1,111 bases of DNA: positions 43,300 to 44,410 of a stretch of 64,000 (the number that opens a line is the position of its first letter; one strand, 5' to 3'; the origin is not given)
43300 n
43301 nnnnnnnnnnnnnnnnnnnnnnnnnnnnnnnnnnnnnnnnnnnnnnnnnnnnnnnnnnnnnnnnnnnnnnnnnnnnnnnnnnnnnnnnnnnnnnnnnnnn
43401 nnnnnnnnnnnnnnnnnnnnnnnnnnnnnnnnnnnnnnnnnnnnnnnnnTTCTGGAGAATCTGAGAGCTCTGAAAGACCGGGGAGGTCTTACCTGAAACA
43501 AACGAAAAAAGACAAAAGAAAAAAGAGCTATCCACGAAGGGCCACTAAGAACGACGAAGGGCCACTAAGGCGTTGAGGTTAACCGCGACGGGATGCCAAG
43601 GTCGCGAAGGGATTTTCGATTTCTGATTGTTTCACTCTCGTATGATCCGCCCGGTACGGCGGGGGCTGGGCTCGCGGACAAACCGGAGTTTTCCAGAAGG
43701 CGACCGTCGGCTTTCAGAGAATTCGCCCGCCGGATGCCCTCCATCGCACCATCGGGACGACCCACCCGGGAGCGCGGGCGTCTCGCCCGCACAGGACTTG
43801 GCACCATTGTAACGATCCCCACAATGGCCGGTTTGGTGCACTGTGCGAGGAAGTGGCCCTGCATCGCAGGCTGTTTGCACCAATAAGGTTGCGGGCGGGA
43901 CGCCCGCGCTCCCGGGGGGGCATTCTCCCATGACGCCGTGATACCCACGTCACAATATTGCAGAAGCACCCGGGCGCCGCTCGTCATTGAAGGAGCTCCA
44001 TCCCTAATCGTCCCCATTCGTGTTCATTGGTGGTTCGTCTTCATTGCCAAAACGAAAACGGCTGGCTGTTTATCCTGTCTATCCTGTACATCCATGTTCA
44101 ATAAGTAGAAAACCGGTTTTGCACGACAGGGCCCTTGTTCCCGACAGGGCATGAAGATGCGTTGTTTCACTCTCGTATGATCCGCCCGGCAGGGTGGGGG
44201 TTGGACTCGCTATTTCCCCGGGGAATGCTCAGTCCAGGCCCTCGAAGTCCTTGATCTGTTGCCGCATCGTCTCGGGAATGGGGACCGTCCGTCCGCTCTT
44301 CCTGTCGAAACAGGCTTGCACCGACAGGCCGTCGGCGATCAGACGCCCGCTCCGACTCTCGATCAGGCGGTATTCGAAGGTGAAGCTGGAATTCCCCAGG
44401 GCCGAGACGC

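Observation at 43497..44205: Recently active ~600-700-bp non-autonomous element family (L/A/R/P modules) in intergenic gaps between core operons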

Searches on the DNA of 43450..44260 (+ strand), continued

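Call 61: search_with_rna_model(model_id=R1, sources=[window, L007, L008, L009, L010, L011, L012, L013, L014, L015, L016, L017, L018, L019, L020, L021, L022, L023, L024, L025, L026, L027, L028, L029, L030, L031, L032, L033, L034, L035, L036, L037, L038, L039, L040, L041, L042, L043, L044, L045, L046, L047, L048, L049, L050, L051, L052, L053, L054, L055, L056, L057, L058, L059, L060, L061, L062, L063, L064, L065, L066, L067, L068, L069, L070, L071, L072, L073, L074, L075, L076, L077, L078, L079, L080, L081, L082, L083, L084, L085, L086, L087, L088, L089, L090, L091, L092, L093, L094, L095, L096, L097, L098, L099, L100, L101, L102, L103, L104, L105], max_evalue=0.0001, make_alignment=true)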
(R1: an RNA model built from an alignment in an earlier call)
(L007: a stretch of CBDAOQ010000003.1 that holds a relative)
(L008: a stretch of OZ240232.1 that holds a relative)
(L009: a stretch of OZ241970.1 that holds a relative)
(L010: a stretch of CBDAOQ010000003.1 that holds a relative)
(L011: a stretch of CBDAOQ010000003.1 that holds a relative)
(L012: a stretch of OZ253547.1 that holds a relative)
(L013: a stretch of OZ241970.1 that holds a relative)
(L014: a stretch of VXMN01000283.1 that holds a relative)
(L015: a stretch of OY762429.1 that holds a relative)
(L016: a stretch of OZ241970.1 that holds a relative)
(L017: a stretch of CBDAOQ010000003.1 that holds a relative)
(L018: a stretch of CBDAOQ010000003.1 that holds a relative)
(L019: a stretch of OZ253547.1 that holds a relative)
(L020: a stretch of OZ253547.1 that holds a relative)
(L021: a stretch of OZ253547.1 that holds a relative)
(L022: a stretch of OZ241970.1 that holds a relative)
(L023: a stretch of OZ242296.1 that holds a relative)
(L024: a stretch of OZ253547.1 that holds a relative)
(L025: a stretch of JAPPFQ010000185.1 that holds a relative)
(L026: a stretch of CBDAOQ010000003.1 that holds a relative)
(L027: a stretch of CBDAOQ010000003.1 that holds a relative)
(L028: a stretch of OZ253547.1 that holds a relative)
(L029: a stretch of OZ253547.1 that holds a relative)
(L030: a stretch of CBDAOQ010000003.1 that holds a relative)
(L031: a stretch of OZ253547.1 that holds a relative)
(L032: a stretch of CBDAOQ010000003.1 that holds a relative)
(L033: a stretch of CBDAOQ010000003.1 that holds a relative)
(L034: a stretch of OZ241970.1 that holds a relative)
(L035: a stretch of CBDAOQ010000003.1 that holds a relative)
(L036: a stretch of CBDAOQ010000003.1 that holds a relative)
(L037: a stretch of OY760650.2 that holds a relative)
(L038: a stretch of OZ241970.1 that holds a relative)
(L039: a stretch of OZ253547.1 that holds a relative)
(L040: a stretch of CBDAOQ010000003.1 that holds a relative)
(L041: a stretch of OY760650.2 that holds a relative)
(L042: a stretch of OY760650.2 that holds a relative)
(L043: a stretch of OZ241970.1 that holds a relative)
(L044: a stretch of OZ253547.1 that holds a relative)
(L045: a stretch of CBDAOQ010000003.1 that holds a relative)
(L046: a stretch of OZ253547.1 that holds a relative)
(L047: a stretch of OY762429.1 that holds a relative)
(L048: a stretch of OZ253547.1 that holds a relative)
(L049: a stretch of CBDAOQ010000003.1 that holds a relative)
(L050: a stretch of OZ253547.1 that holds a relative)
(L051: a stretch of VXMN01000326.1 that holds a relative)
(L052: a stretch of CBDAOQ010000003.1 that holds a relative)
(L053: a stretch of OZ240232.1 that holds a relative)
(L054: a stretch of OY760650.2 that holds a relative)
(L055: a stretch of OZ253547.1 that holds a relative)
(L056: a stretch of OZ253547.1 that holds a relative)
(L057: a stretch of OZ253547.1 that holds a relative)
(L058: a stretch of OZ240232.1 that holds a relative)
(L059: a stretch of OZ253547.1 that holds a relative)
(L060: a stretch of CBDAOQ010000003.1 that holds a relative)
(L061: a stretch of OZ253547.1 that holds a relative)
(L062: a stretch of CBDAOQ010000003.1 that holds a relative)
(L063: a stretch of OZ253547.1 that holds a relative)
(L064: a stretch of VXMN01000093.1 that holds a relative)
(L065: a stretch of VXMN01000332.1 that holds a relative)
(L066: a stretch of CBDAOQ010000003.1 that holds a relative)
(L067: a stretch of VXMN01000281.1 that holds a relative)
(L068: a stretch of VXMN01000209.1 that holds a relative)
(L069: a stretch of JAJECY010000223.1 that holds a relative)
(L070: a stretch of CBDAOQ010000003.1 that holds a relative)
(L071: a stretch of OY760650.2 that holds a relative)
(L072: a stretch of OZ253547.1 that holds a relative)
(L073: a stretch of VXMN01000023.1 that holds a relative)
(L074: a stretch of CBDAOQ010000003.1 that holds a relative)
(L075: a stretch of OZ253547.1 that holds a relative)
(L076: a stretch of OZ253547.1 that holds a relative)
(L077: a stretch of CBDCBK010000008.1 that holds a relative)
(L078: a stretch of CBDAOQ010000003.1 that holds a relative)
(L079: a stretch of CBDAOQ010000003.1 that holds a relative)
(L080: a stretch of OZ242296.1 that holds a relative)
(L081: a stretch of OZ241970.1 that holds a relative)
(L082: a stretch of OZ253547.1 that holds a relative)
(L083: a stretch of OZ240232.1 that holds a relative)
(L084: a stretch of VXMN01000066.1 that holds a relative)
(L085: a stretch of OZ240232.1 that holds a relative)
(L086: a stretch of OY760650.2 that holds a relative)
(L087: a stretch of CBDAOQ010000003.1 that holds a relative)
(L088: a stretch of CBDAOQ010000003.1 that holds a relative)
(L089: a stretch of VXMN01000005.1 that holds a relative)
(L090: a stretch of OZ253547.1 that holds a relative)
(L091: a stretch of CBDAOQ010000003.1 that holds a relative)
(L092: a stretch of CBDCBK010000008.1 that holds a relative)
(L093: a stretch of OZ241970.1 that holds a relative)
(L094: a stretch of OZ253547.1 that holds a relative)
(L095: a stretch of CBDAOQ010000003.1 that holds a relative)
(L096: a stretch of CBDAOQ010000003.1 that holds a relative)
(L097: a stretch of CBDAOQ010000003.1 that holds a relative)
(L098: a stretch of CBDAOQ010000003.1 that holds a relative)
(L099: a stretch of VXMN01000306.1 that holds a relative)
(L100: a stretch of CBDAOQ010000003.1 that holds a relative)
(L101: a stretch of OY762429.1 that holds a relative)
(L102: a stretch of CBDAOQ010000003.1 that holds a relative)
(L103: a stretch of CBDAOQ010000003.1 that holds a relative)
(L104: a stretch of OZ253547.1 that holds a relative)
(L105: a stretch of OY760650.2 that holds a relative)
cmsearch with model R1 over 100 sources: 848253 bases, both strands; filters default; matches with E-value up to 0.0001: 271.
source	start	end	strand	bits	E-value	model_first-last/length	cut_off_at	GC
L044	7091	7145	-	79.3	6.2e-22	1-54/54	no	0.67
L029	265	319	+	78.8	8.7e-22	1-54/54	no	0.69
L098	4239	4293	-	77.6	2.2e-21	1-54/54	no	0.71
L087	2879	2933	-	77.2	2.7e-21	1-54/54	no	0.67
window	21959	22013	-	76.7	4.1e-21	1-54/54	no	0.69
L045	4796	4850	-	76.4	4.9e-21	1-54/54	no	0.71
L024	2781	2835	-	76.1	6.3e-21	1-54/54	no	0.64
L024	3871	3925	-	74.9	1.5e-20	1-54/54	no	0.67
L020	5239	5293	+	74.3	2.2e-20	1-54/54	no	0.65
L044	7338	7392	-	74.3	2.2e-20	1-54/54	no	0.65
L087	5234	5288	-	73.9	3.1e-20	1-54/54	no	0.65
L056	3701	3755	-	73.8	3.3e-20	1-54/54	no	0.67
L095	1161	1215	+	73.6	3.8e-20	1-54/54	no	0.65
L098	2465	2518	-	73.6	3.9e-20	1-54/54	no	0.72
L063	58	112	-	73.3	4.7e-20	1-54/54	no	0.62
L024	2720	2769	-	72.5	8e-20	1-54/54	no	0.7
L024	1891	1940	-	72.3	9.8e-20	1-54/54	no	0.7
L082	6930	6984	-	72.2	1e-19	1-54/54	no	0.62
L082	7117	7171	-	72.2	1e-19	1-54/54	no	0.62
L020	4223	4277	+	71.9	1.3e-19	1-54/54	no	0.65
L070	4168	4222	-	71.7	1.4e-19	1-54/54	no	0.65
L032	2178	2232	+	71.2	2.1e-19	1-54/54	no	0.69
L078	1807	1861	+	70.8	2.7e-19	1-54/54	no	0.71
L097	272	326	+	70.4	3.8e-19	1-54/54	no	0.71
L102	3192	3246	+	70.4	3.8e-19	1-54/54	no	0.71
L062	4690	4744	-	70.3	4e-19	1-54/54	no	0.73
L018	4944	4993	-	70.2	4.2e-19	1-54/54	no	0.7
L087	4987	5041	-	70.1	4.7e-19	1-54/54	no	0.65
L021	5153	5207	-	69.9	5.6e-19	1-54/54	no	0.69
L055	315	364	+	69.8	5.9e-19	1-54/54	no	0.68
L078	1502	1556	+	69.7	6.1e-19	1-54/54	no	0.67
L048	2217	2270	-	69.5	7.2e-19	1-54/54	no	0.67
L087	4780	4833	-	69.5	7.3e-19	1-54/54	no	0.7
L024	2935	2988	-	69.4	7.6e-19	1-54/54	no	0.65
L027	4296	4350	+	69.3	8.3e-19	1-54/54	no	0.6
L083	2034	2087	+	69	1.1e-18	1-54/54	no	0.67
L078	945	999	+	68.8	1.2e-18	1-54/54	no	0.65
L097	421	470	+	68.7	1.3e-18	1-54/54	no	0.64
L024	3702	3751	-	68.3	1.7e-18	1-54/54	no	0.64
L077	3725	3774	-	68.1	2e-18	1-54/54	no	0.62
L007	5706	5760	+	67.8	2.6e-18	1-54/54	no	0.65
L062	5300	5349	-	67.7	2.6e-18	1-54/54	no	0.6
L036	4836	4890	+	67.7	2.7e-18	1-54/54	no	0.6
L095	1834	1883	+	67.5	3.1e-18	1-54/54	no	0.62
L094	53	107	-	67.5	3.2e-18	1-54/54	no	0.67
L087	2818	2867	-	67.2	3.8e-18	1-54/54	no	0.64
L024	1952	2006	-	67.2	4e-18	1-54/54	no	0.65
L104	2400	2453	-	67.1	4e-18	1-54/54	no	0.65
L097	7256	7305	+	67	4.5e-18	1-54/54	no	0.62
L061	1619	1672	+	66.1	8.2e-18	1-54/54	no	0.7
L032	1238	1292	+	66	8.9e-18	1-54/54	no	0.64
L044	7404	7452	-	65.8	1e-17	1-54/54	no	0.65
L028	4142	4191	+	65.6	1.2e-17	1-54/54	no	0.64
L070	2652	2706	-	65.4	1.4e-17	1-54/54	no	0.64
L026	3891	3945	-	65.1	1.7e-17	1-54/54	no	0.67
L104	2464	2512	-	65.1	1.8e-17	1-54/54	no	0.63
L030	1072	1120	-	64.9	2e-17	1-54/54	no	0.63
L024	1125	1178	-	64.9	2e-17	1-54/54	no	0.69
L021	5088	5141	-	64.9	2e-17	1-54/54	no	0.59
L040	7626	7675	-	64.7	2.3e-17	1-54/54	no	0.66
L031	7506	7554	-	64.7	2.4e-17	1-54/54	no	0.65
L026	5737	5786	+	64.5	2.7e-17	1-54/54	no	0.62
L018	4117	4166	-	64.5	2.7e-17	1-54/54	no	0.68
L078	78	127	+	64.5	2.7e-17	1-54/54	no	0.68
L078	1747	1796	+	64.5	2.7e-17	1-54/54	no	0.68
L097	664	713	+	64.5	2.7e-17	1-54/54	no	0.68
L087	5299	5352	-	64.5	2.8e-17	1-54/54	no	0.65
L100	621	673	-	64.4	2.9e-17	1-54/54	no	0.66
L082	3682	3730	-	64.4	2.9e-17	1-54/54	no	0.63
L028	2707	2756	-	64.4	3e-17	1-54/54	no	0.62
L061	634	683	+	64.4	3e-17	1-54/54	no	0.62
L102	2438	2487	+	64.2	3.3e-17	1-54/54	no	0.64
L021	1674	1729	-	64.1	3.6e-17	1-54/54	no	0.66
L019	4450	4499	+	64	3.8e-17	1-54/54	no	0.66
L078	1687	1736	+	63.9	4.1e-17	1-54/54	no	0.66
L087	4927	4976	-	63.9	4.1e-17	1-54/54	no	0.66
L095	1977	2026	+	63.9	4.1e-17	1-54/54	no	0.64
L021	2488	2537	-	63.9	4.2e-17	1-54/54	no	0.64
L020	5173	5227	+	63.9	4.2e-17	1-54/54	no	0.65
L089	1570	1619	-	63.7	4.8e-17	1-54/54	no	0.62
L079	2309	2358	-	63.3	6.4e-17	1-54/54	no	0.64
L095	1100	1149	+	63.1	7.3e-17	1-54/54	no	0.66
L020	4410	4459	+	62.9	8.4e-17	1-54/54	no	0.66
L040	7453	7507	-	62.9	8.7e-17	1-54/54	no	0.71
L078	1627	1676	+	62.7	1e-16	1-54/54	no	0.64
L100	684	733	-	62.6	1e-16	1-54/54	no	0.6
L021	2657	2706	-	62.4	1.2e-16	1-54/54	no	0.62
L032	2366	2415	+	62.4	1.2e-16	1-54/54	no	0.64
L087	5052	5101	-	62.4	1.2e-16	1-54/54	no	0.64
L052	4885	4939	+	62.4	1.3e-16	1-54/54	no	0.64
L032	2510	2559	+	62.3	1.3e-16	1-54/54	no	0.68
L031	4644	4693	+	62.3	1.3e-16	1-54/54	no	0.58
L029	205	253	+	62.2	1.4e-16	1-54/54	no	0.71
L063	1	46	-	62.1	1.5e-16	1-45/54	3'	0.7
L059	7262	7315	-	61.9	1.7e-16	1-54/54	no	0.7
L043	1438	1492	+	61.9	1.7e-16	1-54/54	no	0.67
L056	3312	3361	-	61.9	1.8e-16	1-54/54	no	0.66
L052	4122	4171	+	61.9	1.8e-16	1-54/54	no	0.58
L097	7317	7370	+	61.9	1.8e-16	1-54/54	no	0.76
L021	4823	4872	-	61.8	2e-16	1-54/54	no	0.64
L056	4260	4309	-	61.7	2e-16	1-54/54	no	0.6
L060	3995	4044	+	61.7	2e-16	1-54/54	no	0.68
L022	3343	3396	+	61.7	2.1e-16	1-54/54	no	0.67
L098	4305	4354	-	61.6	2.2e-16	1-54/54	no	0.56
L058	4358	4411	-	61.6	2.2e-16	1-54/54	no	0.57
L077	2730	2783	-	61.5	2.4e-16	1-54/54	no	0.65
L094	541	593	-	61.4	2.5e-16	1-54/54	no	0.7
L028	4904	4957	+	61.2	3e-16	1-54/54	no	0.67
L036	4300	4349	+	61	3.5e-16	1-54/54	no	0.6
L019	4307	4356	+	60.8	4e-16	1-54/54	no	0.58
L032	2005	2058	+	60.6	4.4e-16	1-54/54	no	0.65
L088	1847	1895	-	60.6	4.5e-16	1-54/54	no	0.69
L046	7265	7318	-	60.5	4.7e-16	1-54/54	no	0.59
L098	2725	2778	-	60.5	4.9e-16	1-54/54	no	0.61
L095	1648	1701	+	60.4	5e-16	1-54/54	no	0.63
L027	5059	5113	+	60.2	6.1e-16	1-54/54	no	0.65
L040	7686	7739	-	59.8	7.9e-16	1-54/54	no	0.65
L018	4177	4230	-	59.3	1.2e-15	1-54/54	no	0.65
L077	3497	3546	-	59.2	1.3e-15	1-54/54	no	0.62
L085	5584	5632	+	59.2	1.3e-15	1-54/54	no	0.65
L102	4065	4113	+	59.1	1.3e-15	1-54/54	no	0.67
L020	5998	6051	+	58.4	2.1e-15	1-54/54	no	0.65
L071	5936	5985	-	58.4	2.2e-15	1-54/54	no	0.62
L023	7702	7756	+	58.3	2.4e-15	1-54/54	no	0.65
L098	3213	3266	-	58.2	2.5e-15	1-54/54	no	0.7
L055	5331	5379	+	57.8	3.4e-15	1-54/54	no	0.67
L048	1451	1504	-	57.7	3.6e-15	1-54/54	no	0.61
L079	1542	1595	-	57.7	3.6e-15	1-54/54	no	0.61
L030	1008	1061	-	57.5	4.2e-15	1-54/54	no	0.65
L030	7756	7804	+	57.4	4.4e-15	1-54/54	no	0.67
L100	1274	1322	-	57.3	4.9e-15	1-54/54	no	0.63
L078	1567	1616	+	56.9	6.3e-15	1-54/54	no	0.66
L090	1616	1664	-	56.5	8.5e-15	1-54/54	no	0.71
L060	3852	3901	+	56.4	9.7e-15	1-54/54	no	0.6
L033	824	872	-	56.3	9.9e-15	1-54/54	no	0.61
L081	815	863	+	56.2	1.1e-14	1-54/54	no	0.65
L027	5208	5257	+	55.9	1.4e-14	1-54/54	no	0.6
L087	3028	3081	-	55.7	1.6e-14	1-54/54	no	0.61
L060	743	791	+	55.6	1.6e-14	1-54/54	no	0.65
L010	6848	6896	-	55.6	1.7e-14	1-54/54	no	0.59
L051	668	717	+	55.5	1.8e-14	1-54/54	no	0.64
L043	4631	4680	-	55.5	1.9e-14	1-54/54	no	0.68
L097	604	653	+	55.4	1.9e-14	1-54/54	no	0.64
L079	1373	1422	-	55.3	2e-14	1-54/54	no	0.62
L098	3473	3526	-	55.1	2.4e-14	1-54/54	no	0.59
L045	87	135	+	54.7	3.2e-14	1-54/54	no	0.69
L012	3836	3884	-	54.4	4e-14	1-54/54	no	0.65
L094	1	41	-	54.1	4.8e-14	1-40/54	3'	0.66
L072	6176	6225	-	53.7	6.6e-14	1-54/54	no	0.7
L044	7156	7205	-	53.7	6.7e-14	1-54/54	no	0.58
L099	4760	4809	+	53.3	9e-14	1-54/54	no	0.62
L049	1162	1215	+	53.1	1e-13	1-54/54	no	0.56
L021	5651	5699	-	52.7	1.4e-13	1-54/54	no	0.67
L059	6729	6777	-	52.6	1.5e-13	1-54/54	no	0.61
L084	5609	5658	-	52.5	1.5e-13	1-54/54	no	0.62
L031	5285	5329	+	52.5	1.6e-13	1-54/54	no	0.64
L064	64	114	+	52.4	1.7e-13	1-54/54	no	0.69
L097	7776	7823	+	52.1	2e-13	1-54/54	no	0.65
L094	687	737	-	51.1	4.2e-13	1-54/54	no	0.57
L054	1220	1270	-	51.1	4.2e-13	1-54/54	no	0.65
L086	4637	4686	-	51.1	4.2e-13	1-54/54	no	0.56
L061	1087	1135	+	50.7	5.6e-13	1-54/54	no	0.69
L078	1443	1491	+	50.3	7.7e-13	1-54/54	no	0.61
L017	7340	7388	+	49.8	1.1e-12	1-54/54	no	0.65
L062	5236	5288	-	49.6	1.3e-12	1-54/54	no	0.72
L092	4796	4844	+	49.4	1.5e-12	1-54/54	no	0.69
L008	5847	5895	+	48.6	2.7e-12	1-54/54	no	0.69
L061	6870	6918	-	48.4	3e-12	1-54/54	no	0.61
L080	5300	5349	+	48.2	3.4e-12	1-54/54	no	0.62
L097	5515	5569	-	48.2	3.6e-12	1-54/54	no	0.6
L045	7937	7985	-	47.2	7.1e-12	1-54/54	no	0.61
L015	4265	4311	-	47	8.2e-12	1-54/54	no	0.66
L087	4016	4066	-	46.9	8.8e-12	1-54/54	no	0.71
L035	1780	1827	-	46.7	1.1e-11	1-54/54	no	0.67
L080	3189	3238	-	46.2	1.5e-11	1-54/54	no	0.66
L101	5489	5538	-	46.2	1.5e-11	1-54/54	no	0.6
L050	7668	7716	+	46.1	1.6e-11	1-54/54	no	0.67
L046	7467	7515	-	45.6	2.3e-11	1-54/54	no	0.59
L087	3514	3573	-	45.6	2.3e-11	1-54/54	no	0.72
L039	5620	5668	+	45.4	2.6e-11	1-54/54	no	0.59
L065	6152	6201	-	44.9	3.8e-11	1-54/54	no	0.68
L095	4203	4247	-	44.9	3.9e-11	1-54/54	no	0.64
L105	1912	1961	+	44.5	5.1e-11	1-54/54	no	0.62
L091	5538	5586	+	44.2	6.3e-11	1-54/54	no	0.63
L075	3021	3069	-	43.9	7.6e-11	1-54/54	no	0.65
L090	1121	1168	-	42.7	1.8e-10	1-54/54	no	0.69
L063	784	837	-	42.4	2.4e-10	1-54/54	no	0.65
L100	1713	1762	-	42.3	2.4e-10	1-54/54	no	0.56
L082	6155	6205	-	42.3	2.5e-10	1-54/54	no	0.71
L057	2865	2914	-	42.3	2.6e-10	1-54/54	no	0.62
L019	5223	5271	+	41.1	5.9e-10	1-54/54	no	0.65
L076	3139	3187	-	40.8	7.1e-10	1-54/54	no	0.67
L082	4177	4228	-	40.8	7.2e-10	1-54/54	no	0.77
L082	4671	4722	-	40.8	7.2e-10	1-54/54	no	0.77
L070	3151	3200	-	40.8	7.4e-10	1-54/54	no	0.64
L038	4487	4535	-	40.7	7.8e-10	1-54/54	no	0.61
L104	2959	3007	-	40.7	7.9e-10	1-54/54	no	0.73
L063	557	606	-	40.1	1.2e-09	1-54/54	no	0.66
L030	7223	7271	+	40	1.3e-09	1-54/54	no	0.61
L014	140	189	+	40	1.3e-09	1-54/54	no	0.6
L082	5165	5215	-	39.6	1.7e-09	1-54/54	no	0.73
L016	5262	5311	-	39.6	1.8e-09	1-54/54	no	0.64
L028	4969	5020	+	39.4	2e-09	1-54/54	no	0.67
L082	5661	5711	-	39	2.7e-09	1-54/54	no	0.78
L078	2440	2494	-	39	2.8e-09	1-54/54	no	0.62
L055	788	836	+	38.7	3.3e-09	1-54/54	no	0.63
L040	6971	7019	-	38.6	3.5e-09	1-54/54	no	0.59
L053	5634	5682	-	38.6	3.6e-09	1-54/54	no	0.65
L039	5679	5731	+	38.5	3.8e-09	1-54/54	no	0.62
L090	7618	7665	+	38.5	3.9e-09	1-54/54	no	0.69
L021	4471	4517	-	38.5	4e-09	1-54/54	no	0.62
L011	743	792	-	38.4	4e-09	1-54/54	no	0.62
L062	4122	4165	-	38.2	4.7e-09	1-54/54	no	0.59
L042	5885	5939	+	38.1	5.2e-09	1-54/54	no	0.64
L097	5815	5863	-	37.9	6.1e-09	1-54/54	no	0.63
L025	1850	1898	+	37.8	6.5e-09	1-54/54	no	0.63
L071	5364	5413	-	37.4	8.3e-09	1-54/54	no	0.62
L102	3570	3621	+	36.9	1.3e-08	1-54/54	no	0.71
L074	1926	1975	+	36.7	1.5e-08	1-54/54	no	0.6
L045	645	693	+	35.1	4.7e-08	1-54/54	no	0.63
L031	4793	4841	+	34.4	7.3e-08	1-54/54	no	0.61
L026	3398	3448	-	34.2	9e-08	1-54/54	no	0.67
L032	1521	1573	+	33.8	1.2e-07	1-54/54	no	0.74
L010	7324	7375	-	33.6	1.3e-07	1-54/54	no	0.73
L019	4728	4779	+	33.6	1.3e-07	1-54/54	no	0.73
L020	4688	4739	+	33.6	1.3e-07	1-54/54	no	0.73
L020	5513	5564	+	33.6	1.3e-07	1-54/54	no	0.73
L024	1611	1662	-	33.6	1.3e-07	1-54/54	no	0.73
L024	2440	2491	-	33.6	1.3e-07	1-54/54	no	0.73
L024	3422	3473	-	33.6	1.3e-07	1-54/54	no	0.73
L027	4579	4630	+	33.6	1.3e-07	1-54/54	no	0.73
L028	4419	4470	+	33.6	1.3e-07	1-54/54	no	0.73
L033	1307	1358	-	33.6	1.3e-07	1-54/54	no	0.73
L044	7896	7947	-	33.6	1.3e-07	1-54/54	no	0.73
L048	1938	1989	-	33.6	1.3e-07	1-54/54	no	0.73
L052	4400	4451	+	33.6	1.3e-07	1-54/54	no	0.73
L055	4835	4886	+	33.6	1.3e-07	1-54/54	no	0.73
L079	2029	2080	-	33.6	1.3e-07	1-54/54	no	0.73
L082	6650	6701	-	33.6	1.3e-07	1-54/54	no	0.73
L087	4500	4551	-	33.6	1.3e-07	1-54/54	no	0.73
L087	5787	5838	-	33.6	1.3e-07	1-54/54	no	0.73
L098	3960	4011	-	33.6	1.3e-07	1-54/54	no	0.73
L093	4273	4322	-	33.5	1.4e-07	1-54/54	no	0.62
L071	7618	7659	-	33.4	1.6e-07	1-54/54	no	0.69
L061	694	757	+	32.9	2.3e-07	1-54/54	no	0.69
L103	7731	7779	+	32.7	2.6e-07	1-54/54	no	0.65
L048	1297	1351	-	32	4.2e-07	1-54/54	no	0.58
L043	6275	6323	+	31.9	4.5e-07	1-54/54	no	0.65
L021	2217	2268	-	31.9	4.5e-07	1-54/54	no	0.75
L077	3217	3268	-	29.5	2.5e-06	1-54/54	no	0.71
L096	1082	1128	-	29.1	3.5e-06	1-54/54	no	0.62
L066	3247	3291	-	28.3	6.3e-06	1-54/54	no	0.6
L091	1957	1987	-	28.2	6.6e-06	21-50/54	no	0.77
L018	4664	4715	-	27.9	8.1e-06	1-54/54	no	0.71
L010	6646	6694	-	27.4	1.2e-05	1-54/54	no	0.51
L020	6195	6243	+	27.4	1.2e-05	1-54/54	no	0.51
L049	973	1019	+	26.3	2.5e-05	1-54/54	no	0.6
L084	5728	5781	-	25.6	4.3e-05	1-54/54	no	0.65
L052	5168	5220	+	25.6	4.3e-05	1-54/54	no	0.72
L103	7268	7296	+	25.6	4.5e-05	21-53/54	no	0.83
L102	2707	2758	+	25.5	4.7e-05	1-54/54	no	0.71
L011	1225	1273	-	25.4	5e-05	1-54/54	no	0.69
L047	6629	6677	+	25.1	6.4e-05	1-54/54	no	0.63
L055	4469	4516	+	24.9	7.2e-05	1-54/54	no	0.67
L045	4254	4297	-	24.5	9.5e-05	1-54/54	no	0.66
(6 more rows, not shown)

Alignment A4: 150 matches aligned to the model, 56 columns, each read 5' to 3' on its own strand. Consensus structure (alignment columns), stored with it:
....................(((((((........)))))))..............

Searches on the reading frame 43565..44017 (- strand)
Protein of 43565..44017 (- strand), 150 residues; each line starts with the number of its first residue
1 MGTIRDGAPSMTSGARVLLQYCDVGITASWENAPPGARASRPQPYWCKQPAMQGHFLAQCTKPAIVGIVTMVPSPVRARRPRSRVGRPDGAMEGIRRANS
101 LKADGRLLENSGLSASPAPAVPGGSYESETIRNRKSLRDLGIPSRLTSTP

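Call 8: search_protein_families(library=pfam, proteins=[window:43565-44017:-])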
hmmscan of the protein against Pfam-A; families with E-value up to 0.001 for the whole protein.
window:43565-44017:- (150 aa): 0 families
